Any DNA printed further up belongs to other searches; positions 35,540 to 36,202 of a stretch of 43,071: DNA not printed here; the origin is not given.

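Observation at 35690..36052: Rap1a/Tai4-like periplasmic protein co-transcribed with the cI repressor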

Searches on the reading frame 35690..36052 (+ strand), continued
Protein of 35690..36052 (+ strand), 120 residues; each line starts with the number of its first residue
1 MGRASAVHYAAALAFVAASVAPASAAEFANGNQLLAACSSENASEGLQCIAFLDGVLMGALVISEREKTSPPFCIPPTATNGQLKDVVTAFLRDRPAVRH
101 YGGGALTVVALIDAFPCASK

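Call 54: find_homologous_proteins(query=A1, max_evalue=1e-8)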
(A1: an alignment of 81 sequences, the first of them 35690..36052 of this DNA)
Query A1 (81 sequences) (120 aa, profile of the alignment): 23 proteins with E <= 1e-8 among 5464 candidates.
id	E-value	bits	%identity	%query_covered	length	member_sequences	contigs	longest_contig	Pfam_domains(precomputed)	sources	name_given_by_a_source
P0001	7.2e-34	134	100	100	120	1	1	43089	PF18602.7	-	-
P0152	1.5e-29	120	45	100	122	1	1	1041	PF18602.7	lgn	-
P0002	1.5e-29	120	49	100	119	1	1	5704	PF18602.7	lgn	-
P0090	2.6e-29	119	34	83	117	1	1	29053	PF18602.7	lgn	-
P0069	4.3e-29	119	35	90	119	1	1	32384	PF18602.7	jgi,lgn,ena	-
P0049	1.1e-26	111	42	79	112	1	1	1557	PF18602.7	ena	-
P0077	1.9e-23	100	34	93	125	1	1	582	PF18602.7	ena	-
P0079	2.8e-21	93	33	88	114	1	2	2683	PF18602.7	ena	-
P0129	1.7e-20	91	39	80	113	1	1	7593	PF18602.7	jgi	jgi:hypothetical protein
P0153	4.6e-20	90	32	85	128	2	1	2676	PF18602.7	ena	-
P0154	6.1e-19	86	33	81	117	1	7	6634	PF18602.7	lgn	-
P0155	1.3e-18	85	34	89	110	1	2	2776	PF18602.7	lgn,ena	-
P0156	1.9e-18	84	32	81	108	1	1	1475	PF18602.7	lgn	-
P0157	1.8e-17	81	32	81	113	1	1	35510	PF18602.7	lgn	-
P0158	3.3e-17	80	31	90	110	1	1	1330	PF18602.7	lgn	-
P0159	6.0e-17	79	36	83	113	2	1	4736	PF18602.7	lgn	-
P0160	7.2e-15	73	33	89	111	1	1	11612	PF18602.7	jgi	-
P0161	3.0e-14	71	36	91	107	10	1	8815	PF18602.7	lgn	-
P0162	5.9e-14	70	32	78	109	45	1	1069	PF18602.7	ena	-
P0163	1.0e-13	69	31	88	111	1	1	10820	PF18602.7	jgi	-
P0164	2.4e-13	68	33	92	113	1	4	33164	PF18602.7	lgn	-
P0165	7.8e-12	63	26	88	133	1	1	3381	PF18602.7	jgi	jgi:hypothetical protein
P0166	9.0e-11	60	35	57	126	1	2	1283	PF18602.7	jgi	jgi:hypothetical protein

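Call 55: find_encoding_contigs(protein=P0090, flank=6000, max_places=2)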
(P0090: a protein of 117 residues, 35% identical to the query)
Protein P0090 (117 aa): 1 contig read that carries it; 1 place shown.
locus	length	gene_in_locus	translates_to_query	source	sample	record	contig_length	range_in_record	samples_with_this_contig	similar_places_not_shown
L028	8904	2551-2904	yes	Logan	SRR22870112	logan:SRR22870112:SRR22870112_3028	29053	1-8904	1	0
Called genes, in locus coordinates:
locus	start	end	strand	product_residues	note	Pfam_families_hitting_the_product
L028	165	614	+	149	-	PF26984:Phage_N4_Gp2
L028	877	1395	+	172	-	-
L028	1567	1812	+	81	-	-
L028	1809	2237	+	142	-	-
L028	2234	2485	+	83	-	-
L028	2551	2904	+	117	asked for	PF18602:Rap1a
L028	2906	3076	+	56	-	-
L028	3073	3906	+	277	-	-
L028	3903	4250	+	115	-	-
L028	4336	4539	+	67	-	-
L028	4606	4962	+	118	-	PF13392:HNH_3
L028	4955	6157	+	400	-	PF00940:RNA_pol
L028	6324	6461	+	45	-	-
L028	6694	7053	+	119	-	-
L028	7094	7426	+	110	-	-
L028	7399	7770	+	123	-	-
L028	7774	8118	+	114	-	-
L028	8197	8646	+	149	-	-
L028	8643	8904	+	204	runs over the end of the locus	-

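Call 56: find_encoding_contigs(protein=P0069, flank=6000, max_places=2)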
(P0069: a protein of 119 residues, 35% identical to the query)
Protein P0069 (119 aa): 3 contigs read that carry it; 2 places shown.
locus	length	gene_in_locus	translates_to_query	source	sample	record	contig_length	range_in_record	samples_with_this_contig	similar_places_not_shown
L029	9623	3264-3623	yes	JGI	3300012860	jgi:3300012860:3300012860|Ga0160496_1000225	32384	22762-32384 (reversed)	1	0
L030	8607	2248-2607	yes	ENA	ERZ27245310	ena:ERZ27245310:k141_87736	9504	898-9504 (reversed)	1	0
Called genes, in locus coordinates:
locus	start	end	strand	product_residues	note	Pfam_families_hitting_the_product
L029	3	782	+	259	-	?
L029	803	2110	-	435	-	PF00999:Na_H_Exchanger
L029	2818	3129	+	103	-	-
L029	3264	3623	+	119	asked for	PF18602:Rap1a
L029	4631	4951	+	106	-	PF13643:DUF4145 (weak)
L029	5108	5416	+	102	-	-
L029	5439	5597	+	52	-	-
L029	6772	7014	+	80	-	-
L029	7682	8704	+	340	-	PF10546:P63C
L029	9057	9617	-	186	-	PF10721:DUF2514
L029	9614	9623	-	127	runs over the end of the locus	-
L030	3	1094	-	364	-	?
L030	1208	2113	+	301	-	-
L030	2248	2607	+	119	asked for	PF18602:Rap1a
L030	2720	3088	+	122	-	-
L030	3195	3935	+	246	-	PF13643:DUF4145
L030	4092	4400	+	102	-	-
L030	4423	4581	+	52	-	-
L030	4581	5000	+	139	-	-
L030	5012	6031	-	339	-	PF00816:Histone_HNS, PF00440:TetR_N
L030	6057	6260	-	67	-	-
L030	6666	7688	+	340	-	PF10546:P63C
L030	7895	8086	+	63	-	-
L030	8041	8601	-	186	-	PF10721:DUF2514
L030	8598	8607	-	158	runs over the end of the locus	-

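Call 57: find_encoding_contigs(protein=P0157, flank=6000, max_places=2)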
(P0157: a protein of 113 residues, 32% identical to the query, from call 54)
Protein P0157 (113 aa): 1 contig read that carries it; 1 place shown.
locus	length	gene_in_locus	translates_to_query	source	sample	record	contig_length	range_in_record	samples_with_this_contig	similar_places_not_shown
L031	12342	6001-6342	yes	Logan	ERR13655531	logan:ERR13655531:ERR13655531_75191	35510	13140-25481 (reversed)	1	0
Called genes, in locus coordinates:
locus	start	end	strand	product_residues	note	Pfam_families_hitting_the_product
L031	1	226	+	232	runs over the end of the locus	PF10991:Enc34_ssDNA-bd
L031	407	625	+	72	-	-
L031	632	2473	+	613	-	-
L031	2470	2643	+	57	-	-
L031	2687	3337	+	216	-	-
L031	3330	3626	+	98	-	-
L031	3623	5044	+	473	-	PF00176:SNF2-rel_dom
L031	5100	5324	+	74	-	-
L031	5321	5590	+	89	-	-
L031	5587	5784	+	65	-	-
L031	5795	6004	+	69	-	-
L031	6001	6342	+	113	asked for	PF18602:Rap1a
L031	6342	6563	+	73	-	-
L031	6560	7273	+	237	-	-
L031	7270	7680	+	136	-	-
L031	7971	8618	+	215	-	-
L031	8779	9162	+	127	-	-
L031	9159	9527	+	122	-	-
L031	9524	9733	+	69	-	-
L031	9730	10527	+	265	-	-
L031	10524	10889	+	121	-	-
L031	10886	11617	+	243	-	-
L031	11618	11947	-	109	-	PF13539:Peptidase_M15_4 (weak)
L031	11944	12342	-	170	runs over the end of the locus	-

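Call 58: find_encoding_contigs(protein=P0164, flank=6000, max_places=2)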
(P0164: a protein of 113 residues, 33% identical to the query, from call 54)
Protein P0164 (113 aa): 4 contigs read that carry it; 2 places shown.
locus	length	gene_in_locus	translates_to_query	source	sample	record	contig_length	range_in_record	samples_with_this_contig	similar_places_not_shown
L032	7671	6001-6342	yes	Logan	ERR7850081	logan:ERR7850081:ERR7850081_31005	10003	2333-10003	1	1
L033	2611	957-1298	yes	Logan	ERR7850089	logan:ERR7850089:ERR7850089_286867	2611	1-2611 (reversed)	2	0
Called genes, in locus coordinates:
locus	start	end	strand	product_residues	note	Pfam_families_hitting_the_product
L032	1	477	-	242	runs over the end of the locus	PF02511:Thy1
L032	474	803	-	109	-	-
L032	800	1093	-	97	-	-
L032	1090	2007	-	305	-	-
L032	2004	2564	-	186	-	-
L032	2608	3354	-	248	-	PF06067:DUF932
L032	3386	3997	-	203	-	-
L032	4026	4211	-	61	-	-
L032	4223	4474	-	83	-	-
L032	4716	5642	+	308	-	PF16793:RepB_primase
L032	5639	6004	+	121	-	-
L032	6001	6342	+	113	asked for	PF18602:Rap1a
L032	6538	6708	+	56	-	-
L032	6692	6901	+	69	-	-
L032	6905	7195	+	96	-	-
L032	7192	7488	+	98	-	-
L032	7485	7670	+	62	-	?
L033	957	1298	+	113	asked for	PF18602:Rap1a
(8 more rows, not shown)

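Call 61: search_dna_similar(query=window:35690-36052:+, collection=plasmids, mode=protein, max_evalue=0.001, max_rows=40)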
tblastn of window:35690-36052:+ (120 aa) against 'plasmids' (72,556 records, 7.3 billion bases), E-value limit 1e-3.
Records with a match: 8; places in all: 8; records where one place covers at least 80% of the query: 0.
Best place of each record, by identity: <60% 8.
By first word of the organism name: Sinorhizobium 6; Rhizobium 1; Tritonibacter 1.
By predicted mobility (MOB-suite, as given by PLSDB): mobilizable 7; non-mobilizable 1.
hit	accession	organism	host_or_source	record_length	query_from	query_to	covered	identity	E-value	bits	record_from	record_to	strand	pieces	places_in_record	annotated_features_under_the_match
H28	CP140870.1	Rhizobium ruizarguesonis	Trifolium pratense,whole organism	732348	30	120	76%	32.6%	8e-5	47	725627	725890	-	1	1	Rap1a/Tai family immunity protein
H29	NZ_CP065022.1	Sinorhizobium meliloti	Medicago sativa subsp. varia (Martyn) ...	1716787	30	117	73%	31.8%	9e-6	50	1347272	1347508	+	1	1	none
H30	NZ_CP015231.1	Tritonibacter mobilis F1926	cell culture,seawater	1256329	30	117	73%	31.5%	1e-4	47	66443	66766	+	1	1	record has no annotation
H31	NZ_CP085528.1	Sinorhizobium meliloti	Medicago,cell culture,lupulina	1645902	34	117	70%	30.9%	2e-4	46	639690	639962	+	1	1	none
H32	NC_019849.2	Sinorhizobium meliloti GR4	-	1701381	34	117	70%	30.9%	2e-4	46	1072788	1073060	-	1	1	none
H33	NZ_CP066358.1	Sinorhizobium meliloti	Medicago lupulina L.,nodules of ...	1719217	34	117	70%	30.9%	2e-4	46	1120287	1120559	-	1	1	none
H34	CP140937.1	Sinorhizobium meliloti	Medicago lupulina,whole organism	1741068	34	117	70%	30.9%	2e-4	46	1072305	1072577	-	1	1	Rap1a/Tai family immunity protein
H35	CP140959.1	Sinorhizobium meliloti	Medicago lupulina,whole organism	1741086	34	117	70%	30.9%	2e-4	46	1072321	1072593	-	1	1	Rap1a/Tai family immunity protein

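Call 62: get_annotated_region(hit=H28, flank=5000)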
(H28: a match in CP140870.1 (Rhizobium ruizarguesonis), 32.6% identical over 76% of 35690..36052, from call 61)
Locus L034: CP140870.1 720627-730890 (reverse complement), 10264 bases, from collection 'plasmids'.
description: Rhizobium ruizarguesonis strain TP15 plasmid pRlX2, complete sequence
organism: Rhizobium ruizarguesonis (NCBI taxid 2081791)
taxonomy: Bacteria; Pseudomonadota; Alphaproteobacteria; Hyphomicrobiales; Rhizobiaceae; Rhizobium; Rhizobium ruizarguesonis
host: -; source: Trifolium pratense,whole organism; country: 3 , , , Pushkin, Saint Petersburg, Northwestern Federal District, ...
typing (MOB-suite, as given by PLSDB): mobilizable; relaxase MOBQ
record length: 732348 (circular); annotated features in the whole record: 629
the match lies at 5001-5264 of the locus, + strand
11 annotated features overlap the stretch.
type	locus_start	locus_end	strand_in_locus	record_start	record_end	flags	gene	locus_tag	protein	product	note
CDS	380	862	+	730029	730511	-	-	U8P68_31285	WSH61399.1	transcriptional regulator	-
CDS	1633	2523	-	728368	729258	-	-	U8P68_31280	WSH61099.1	LysR family transcriptional regulator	-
CDS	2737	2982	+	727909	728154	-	-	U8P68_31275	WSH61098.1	helix-turn-helix domain-containing protein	-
CDS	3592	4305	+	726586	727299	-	-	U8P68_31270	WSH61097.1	hypothetical protein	-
CDS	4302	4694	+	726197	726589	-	-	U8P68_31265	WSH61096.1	hypothetical protein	-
CDS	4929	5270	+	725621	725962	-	-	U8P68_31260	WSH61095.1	Rap1a/Tai family immunity protein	-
CDS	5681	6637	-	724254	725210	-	-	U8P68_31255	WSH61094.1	HNH endonuclease signature motif containing protein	-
CDS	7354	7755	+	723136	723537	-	-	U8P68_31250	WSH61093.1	hypothetical protein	-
CDS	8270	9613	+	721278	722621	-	-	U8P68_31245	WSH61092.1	chloride channel protein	-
CDS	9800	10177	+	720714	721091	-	-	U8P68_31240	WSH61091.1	GFA family protein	-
CDS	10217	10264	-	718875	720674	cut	-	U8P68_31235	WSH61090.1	adenylate/guanylate cyclase domain-containing protein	-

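Call 63: get_annotated_region(hit=H34, flank=5000)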
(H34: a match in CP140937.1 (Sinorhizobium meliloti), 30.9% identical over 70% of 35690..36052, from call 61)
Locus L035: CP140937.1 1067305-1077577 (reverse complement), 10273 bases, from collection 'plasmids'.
description: Sinorhizobium meliloti strain ml21 plasmid pSymB, complete sequence
organism: Sinorhizobium meliloti (NCBI taxid 382)
taxonomy: Bacteria; Pseudomonadota; Alphaproteobacteria; Hyphomicrobiales; Rhizobiaceae; Sinorhizobium; Sinorhizobium meliloti
host: -; source: Medicago lupulina,whole organism; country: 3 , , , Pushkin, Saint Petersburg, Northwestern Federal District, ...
typing (MOB-suite, as given by PLSDB): mobilizable; relaxase MOBQ
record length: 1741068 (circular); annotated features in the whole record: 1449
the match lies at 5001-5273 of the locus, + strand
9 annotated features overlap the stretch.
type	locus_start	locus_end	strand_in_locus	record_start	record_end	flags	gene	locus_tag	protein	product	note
CDS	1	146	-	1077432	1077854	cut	-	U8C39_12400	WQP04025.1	YfbU family protein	-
CDS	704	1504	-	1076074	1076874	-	istB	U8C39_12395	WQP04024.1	IS21-like element ISSme2 family helper ATPase IstB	-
CDS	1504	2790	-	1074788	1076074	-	istA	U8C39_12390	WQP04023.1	IS21 family transposase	-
CDS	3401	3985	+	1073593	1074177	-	-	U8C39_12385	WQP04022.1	NYN domain-containing protein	-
CDS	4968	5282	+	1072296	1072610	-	-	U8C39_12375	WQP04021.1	Rap1a/Tai family immunity protein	-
CDS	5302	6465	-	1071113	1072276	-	-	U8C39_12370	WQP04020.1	calcium-binding protein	-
CDS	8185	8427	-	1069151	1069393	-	-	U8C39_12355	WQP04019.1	hypothetical protein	-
CDS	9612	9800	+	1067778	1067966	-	-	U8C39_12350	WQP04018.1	hypothetical protein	-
CDS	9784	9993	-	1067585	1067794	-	-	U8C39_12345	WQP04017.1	hypothetical protein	-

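Call 71: find_encoding_contigs(protein=P0010, flank=5000, max_places=2)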
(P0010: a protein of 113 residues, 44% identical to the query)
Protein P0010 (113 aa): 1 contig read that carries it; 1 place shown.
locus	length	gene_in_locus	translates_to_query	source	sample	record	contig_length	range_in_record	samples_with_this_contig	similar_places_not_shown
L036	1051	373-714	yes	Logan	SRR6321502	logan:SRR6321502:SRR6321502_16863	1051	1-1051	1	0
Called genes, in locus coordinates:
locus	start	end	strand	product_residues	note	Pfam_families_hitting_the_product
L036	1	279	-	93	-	?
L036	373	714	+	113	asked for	PF18602:Rap1a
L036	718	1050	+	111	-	?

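Call 72: find_encoding_contigs(protein=P0030, flank=5000, max_places=2)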
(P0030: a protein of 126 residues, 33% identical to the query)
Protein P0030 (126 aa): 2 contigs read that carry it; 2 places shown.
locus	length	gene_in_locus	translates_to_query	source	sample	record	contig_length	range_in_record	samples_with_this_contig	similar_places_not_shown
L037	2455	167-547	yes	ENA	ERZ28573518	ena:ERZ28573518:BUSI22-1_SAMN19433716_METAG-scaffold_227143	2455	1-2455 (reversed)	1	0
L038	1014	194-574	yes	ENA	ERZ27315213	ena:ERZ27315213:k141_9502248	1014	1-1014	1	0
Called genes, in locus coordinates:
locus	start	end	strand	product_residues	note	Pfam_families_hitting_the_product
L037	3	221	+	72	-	?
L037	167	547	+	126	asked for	PF18602:Rap1a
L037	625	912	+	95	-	-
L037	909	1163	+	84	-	-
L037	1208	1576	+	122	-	-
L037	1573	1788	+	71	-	-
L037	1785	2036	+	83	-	-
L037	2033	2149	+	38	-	-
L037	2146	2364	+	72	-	-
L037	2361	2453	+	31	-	?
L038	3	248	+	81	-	?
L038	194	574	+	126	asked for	PF18602:Rap1a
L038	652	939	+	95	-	-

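Call 73: find_encoding_contigs(protein=P0120, flank=5000, max_places=2)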
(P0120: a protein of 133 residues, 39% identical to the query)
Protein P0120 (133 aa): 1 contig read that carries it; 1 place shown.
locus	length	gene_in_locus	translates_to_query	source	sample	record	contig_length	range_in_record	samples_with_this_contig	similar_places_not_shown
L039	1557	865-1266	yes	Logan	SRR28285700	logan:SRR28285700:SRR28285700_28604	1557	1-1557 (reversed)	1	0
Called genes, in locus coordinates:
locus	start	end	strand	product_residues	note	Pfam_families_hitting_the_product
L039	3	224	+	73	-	?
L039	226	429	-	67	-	-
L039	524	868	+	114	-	PF13560:HTH_31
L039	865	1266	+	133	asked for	PF18602:Rap1a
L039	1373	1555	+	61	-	?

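Call 80: get_annotated_region(hit=H3, flank=3500)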
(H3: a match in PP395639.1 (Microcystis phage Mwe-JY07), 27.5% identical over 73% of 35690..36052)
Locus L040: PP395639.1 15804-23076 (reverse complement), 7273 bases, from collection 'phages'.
description: Microcystis phage Mwe-JY07, complete genome.
organism: Microcystis phage Mwe-JY07 (NCBI taxid 3126656)
taxonomy: Viruses; Duplodnaviria; Heunggongvirae; Uroviricota; Caudoviricetes
host: Microcystis wesenbergii; source: -; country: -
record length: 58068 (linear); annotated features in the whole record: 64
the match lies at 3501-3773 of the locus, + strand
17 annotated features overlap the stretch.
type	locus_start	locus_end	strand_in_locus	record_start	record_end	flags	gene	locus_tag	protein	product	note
CDS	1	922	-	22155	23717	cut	-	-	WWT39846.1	hypothetical protein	-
CDS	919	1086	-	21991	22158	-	-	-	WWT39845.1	hypothetical protein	-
CDS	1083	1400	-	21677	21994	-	-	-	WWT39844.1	hypothetical protein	-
CDS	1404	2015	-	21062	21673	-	-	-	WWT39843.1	hypothetical protein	-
CDS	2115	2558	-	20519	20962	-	-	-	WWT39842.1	hypothetical protein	-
CDS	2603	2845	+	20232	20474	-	-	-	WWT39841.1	hypothetical protein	-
CDS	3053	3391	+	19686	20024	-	-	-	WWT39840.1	helix-turn-helix transcriptional regulator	-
CDS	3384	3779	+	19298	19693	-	-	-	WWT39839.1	hypothetical protein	-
CDS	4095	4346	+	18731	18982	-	-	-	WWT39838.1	hypothetical protein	-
CDS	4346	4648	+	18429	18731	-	-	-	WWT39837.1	hypothetical protein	-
CDS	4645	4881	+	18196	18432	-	-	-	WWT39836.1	hypothetical protein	-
CDS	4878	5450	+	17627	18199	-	-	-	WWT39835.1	putative replication protein O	-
CDS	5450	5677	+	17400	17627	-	-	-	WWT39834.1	hypothetical protein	-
CDS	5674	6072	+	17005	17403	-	-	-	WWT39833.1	hypothetical protein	-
CDS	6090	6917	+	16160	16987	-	-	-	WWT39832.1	hypothetical protein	-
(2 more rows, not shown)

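Call 81: fold_search(model_id=the predicted structure, library=viral)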
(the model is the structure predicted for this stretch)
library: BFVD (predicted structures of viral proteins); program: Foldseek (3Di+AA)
matches with E <= 10: 100; with E <= 0.001: 4
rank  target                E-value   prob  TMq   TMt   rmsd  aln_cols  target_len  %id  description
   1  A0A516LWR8            1.8e-06  1.00  0.74  0.60   3.8       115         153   23  (no name in the UniProt tables at hand)
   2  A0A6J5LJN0            8.2e-06  1.00  0.61  0.68   5.8       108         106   27  Rap1a immunity protein domain-containing protein [uncultured Caudovirales phage]
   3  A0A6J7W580            3.9e-05  1.00  0.59  0.65   4.9       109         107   27  Rap1a immunity protein domain-containing protein [uncultured Caudovirales phage]
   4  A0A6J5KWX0            5.6e-05  1.00  0.65  0.68   3.6       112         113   20  Rap1a immunity protein domain-containing protein [uncultured Caudovirales phage]
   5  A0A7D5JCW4            2.8e-03  1.00  0.55  0.61   5.9       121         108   16  Rap1a immunity protein domain-containing protein [Escherichia phage vB_EcoP_SP5M]
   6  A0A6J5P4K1            1.1e+00  0.13  0.29  0.28  14.2       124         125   15  Uncharacterized protein [uncultured Caudovirales phage]
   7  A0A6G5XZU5            1.9e+00  0.13  0.30  0.31   6.8       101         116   16  (no name in the UniProt tables at hand)
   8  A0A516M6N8            2.5e+00  0.08  0.25  0.12   7.7        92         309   15  (no name in the UniProt tables at hand)
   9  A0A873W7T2            2.5e+00  0.08  0.26  0.23  18.9       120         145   10  (no name in the UniProt tables at hand)
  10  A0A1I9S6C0            2.6e+00  0.13  0.31  0.21   6.0        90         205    8  (no name in the UniProt tables at hand)
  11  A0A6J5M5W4            2.6e+00  0.11  0.31  0.28  10.4       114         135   10  Uncharacterized protein [uncultured Caudovirales phage]
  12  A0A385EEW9            2.6e+00  0.08  0.26  0.25  11.3        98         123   19  Uncharacterized protein [Caulobacter phage CcrBL9]
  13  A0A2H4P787            2.6e+00  0.07  0.24  0.15   9.7       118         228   13  Uncharacterized protein [Pseudomonas phage nickie]
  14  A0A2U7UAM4            2.8e+00  0.08  0.30  0.30  14.1       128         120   16  Uncharacterized protein [Pandoravirus quercus]
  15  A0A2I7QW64            3.0e+00  0.07  0.26  0.17   9.2       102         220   15  (no name in the UniProt tables at hand)
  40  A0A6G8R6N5            6.3e+00  0.04  0.21  0.23  14.4        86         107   19  Uncharacterized protein [Synechococcus phage S-H34]
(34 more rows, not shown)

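Call 83: search_protein_families(library=padloc, proteins=[window:35690-36052:+], max_evalue=0.1)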
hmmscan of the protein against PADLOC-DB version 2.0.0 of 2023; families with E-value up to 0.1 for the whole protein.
window:35690-36052:+ (120 aa): 0 families

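Call 85: find_encoding_contigs(protein=P0020, flank=5000, max_places=2)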
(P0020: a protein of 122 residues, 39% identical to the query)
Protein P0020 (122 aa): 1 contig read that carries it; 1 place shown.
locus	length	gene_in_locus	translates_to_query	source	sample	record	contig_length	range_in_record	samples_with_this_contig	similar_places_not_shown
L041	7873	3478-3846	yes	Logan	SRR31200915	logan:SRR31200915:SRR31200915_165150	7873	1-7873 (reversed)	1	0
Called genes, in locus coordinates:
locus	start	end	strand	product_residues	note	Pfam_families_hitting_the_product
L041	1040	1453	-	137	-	-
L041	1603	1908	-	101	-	-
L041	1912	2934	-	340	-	-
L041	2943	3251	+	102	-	-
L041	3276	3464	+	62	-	-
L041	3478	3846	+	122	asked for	PF18602:Rap1a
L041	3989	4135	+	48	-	-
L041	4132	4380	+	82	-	-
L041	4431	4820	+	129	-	-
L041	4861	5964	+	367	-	-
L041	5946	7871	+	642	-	?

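Call 86: find_encoding_contigs(protein=P0100, flank=5000, max_places=2)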
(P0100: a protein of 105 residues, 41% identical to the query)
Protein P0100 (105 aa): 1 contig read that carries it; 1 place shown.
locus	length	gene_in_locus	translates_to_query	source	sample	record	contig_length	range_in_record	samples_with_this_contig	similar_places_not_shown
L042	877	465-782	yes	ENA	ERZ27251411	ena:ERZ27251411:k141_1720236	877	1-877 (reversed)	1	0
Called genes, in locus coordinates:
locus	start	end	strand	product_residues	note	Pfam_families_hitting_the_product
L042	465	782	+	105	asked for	PF18602:Rap1a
